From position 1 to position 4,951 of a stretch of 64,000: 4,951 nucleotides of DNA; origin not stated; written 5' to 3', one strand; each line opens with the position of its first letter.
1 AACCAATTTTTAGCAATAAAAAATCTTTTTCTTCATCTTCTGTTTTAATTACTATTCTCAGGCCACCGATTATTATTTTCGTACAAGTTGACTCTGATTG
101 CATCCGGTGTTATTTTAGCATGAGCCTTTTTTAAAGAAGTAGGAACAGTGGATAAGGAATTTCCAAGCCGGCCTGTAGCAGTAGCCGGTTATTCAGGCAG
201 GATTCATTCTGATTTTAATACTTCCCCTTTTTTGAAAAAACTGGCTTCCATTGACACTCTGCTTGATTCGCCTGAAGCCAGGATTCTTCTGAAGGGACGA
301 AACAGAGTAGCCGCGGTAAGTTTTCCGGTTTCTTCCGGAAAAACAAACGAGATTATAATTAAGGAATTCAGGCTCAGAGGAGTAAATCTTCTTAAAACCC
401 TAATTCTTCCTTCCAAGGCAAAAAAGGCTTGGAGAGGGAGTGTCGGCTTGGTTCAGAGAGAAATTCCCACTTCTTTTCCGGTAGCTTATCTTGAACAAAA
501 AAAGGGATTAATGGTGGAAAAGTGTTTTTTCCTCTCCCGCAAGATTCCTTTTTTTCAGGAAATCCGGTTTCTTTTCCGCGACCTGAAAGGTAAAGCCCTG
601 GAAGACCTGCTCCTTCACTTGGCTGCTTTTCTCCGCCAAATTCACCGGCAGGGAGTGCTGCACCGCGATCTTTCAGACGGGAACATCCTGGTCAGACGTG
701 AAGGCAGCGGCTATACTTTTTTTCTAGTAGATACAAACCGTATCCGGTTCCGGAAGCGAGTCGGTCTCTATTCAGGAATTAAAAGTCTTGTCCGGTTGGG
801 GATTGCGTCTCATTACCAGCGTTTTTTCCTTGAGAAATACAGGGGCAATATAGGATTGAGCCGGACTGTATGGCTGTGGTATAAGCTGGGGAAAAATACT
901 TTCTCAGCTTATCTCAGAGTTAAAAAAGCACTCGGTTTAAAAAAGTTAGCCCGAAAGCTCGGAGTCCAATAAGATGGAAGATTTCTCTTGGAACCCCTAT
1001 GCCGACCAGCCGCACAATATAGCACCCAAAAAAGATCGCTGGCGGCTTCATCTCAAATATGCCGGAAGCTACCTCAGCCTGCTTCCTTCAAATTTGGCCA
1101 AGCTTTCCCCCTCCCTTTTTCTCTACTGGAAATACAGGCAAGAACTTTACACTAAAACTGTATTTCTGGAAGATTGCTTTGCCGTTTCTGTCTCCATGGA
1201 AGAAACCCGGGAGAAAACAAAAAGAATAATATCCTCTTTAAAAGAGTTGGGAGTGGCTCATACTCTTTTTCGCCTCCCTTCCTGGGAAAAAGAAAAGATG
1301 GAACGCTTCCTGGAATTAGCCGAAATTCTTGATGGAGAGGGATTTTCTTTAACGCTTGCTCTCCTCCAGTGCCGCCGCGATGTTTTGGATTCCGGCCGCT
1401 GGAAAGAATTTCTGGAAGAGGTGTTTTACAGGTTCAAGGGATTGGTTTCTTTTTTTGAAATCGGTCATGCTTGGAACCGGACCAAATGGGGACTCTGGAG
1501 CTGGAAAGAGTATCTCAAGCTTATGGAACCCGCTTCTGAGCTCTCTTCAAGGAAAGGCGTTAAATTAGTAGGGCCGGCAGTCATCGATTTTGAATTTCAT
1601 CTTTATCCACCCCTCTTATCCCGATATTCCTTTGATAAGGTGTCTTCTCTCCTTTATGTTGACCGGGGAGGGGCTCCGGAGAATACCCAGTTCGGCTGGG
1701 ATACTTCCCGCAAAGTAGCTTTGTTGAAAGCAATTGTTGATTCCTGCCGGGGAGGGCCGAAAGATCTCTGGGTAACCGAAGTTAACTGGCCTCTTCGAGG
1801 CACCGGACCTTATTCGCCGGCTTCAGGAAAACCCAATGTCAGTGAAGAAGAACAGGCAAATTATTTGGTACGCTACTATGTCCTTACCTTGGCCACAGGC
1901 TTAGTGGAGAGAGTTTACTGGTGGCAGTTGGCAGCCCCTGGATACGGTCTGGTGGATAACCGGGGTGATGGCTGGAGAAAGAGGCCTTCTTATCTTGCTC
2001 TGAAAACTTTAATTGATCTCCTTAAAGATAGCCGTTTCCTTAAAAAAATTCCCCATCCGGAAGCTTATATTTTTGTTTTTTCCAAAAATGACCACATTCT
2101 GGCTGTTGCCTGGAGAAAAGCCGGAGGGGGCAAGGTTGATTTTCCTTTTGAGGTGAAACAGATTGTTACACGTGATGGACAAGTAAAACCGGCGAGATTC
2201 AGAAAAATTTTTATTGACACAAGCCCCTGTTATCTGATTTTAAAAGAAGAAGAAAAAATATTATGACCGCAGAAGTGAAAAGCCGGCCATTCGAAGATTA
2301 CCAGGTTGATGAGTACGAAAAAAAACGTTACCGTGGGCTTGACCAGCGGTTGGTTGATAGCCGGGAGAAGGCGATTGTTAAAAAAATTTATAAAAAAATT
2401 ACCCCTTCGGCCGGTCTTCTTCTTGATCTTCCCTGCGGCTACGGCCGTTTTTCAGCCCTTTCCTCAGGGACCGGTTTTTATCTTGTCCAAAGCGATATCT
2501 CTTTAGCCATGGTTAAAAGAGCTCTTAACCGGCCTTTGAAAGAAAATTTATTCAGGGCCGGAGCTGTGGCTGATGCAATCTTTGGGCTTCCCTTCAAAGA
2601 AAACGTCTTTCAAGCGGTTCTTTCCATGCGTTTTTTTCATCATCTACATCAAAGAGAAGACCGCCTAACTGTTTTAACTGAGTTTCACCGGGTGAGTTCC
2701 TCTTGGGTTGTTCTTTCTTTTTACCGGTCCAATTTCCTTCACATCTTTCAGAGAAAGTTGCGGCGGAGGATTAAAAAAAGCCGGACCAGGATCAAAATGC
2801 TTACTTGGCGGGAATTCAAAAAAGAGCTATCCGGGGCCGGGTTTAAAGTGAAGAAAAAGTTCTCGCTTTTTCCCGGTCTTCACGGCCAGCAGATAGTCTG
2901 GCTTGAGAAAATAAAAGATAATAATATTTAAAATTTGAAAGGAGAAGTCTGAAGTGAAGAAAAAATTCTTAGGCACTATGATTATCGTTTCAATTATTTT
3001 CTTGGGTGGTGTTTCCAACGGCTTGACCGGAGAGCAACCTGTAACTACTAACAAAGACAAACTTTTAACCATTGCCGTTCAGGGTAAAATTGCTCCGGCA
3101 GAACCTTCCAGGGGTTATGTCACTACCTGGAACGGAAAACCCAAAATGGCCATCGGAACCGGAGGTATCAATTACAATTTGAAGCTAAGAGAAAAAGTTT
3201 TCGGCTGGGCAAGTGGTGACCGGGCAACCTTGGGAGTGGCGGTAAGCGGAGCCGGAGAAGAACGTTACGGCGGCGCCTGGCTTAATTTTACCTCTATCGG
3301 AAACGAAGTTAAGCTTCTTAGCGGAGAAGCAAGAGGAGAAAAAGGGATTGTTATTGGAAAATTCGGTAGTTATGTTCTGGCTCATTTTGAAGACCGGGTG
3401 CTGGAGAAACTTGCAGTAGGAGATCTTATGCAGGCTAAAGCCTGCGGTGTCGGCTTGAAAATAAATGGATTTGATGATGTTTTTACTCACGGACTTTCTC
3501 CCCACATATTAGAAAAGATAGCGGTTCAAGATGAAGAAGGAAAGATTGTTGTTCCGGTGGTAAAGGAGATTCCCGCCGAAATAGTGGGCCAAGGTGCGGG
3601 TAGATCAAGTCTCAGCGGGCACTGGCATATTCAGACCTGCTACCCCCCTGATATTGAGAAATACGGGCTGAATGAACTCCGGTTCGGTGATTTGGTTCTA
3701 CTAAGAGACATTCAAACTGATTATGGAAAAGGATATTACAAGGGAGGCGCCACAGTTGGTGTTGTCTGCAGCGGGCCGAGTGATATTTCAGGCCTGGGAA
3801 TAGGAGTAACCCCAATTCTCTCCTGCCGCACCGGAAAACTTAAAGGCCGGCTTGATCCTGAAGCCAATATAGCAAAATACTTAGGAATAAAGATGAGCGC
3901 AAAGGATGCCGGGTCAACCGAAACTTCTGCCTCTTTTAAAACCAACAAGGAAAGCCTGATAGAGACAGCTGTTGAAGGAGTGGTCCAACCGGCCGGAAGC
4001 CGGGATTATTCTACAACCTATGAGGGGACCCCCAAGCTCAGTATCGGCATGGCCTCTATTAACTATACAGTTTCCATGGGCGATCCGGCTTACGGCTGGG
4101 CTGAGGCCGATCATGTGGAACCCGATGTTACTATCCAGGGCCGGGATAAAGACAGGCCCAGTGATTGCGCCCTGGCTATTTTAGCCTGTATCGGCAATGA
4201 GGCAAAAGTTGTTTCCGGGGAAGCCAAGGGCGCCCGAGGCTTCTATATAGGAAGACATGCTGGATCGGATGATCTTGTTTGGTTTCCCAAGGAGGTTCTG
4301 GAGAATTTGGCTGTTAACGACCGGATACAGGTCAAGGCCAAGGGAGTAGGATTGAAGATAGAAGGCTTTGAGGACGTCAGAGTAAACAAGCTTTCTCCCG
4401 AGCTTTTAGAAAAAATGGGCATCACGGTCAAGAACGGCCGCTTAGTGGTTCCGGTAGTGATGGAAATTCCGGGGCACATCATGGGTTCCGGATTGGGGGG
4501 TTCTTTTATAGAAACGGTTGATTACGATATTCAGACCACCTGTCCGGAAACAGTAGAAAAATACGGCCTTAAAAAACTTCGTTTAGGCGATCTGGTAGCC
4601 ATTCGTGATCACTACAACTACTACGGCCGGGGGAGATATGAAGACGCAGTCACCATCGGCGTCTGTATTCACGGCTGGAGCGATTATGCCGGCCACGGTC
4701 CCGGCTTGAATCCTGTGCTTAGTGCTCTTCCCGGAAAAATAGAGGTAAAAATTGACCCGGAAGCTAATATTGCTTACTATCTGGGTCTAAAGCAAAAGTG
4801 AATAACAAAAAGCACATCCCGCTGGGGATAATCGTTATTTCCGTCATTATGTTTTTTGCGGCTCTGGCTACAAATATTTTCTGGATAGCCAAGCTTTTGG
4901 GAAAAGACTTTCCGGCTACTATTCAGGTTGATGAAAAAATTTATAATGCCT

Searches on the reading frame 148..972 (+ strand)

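Call 65: search_protein_families(library=pfam, proteins=[window:148-972:+], max_evalue=0.00001)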
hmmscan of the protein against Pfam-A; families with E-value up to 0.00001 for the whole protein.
window:148-972:+ (274 aa): 1 family
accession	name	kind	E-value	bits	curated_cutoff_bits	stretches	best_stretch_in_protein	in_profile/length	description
PF06293.20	Kdo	-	8e-08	32.4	21.3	1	101-203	68-173/207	Lipopolysaccharide kinase (Kdo/WaaP) family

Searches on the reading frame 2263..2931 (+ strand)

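Call 65: search_protein_families(library=pfam, proteins=[window:2263-2931:+], max_evalue=0.00001)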
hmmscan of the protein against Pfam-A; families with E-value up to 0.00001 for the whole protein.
window:2263-2931:+ (222 aa): 2 families
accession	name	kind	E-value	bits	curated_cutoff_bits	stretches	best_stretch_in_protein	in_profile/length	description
PF08241.18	Methyltransf_11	-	3.1e-10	41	21.2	1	54-144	1-86/95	Methyltransferase domain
PF13649.12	Methyltransf_25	-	6.1e-10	40.1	27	1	54-144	2-92/97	Methyltransferase domain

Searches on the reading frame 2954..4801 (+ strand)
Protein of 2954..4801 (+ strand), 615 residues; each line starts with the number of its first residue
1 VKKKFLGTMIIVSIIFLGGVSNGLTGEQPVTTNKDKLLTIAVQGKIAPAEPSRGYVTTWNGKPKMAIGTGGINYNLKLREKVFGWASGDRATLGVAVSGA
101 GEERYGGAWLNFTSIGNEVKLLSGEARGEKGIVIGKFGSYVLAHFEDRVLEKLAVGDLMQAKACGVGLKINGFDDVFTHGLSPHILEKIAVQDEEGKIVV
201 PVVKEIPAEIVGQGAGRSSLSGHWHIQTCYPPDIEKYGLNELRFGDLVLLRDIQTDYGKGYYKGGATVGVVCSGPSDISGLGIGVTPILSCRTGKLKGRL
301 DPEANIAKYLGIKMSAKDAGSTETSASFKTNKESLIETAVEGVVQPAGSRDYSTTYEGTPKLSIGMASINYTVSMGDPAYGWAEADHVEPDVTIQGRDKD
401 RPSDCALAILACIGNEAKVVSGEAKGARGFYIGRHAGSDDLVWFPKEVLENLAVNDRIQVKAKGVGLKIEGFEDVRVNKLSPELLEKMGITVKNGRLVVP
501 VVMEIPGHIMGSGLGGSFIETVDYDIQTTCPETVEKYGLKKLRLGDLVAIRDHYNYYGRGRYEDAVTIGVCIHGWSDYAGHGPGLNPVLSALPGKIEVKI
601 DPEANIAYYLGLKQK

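Call 65: search_protein_families(library=pfam, proteins=[window:2954-4801:+], max_evalue=0.00001)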
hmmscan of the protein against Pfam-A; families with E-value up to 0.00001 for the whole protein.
window:2954-4801:+ (615 aa): 2 families
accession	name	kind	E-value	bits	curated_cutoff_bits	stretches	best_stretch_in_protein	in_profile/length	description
PF20999.2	DUF4438_C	-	1.3e-74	248.4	27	2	487-610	1-124/124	Domain of unknown function (DUF4438), C-terminal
PF14505.12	DUF4438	-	6.3e-70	233.6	24.9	2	352-486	1-135/135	Domain of unknown function (DUF4438), N-terminal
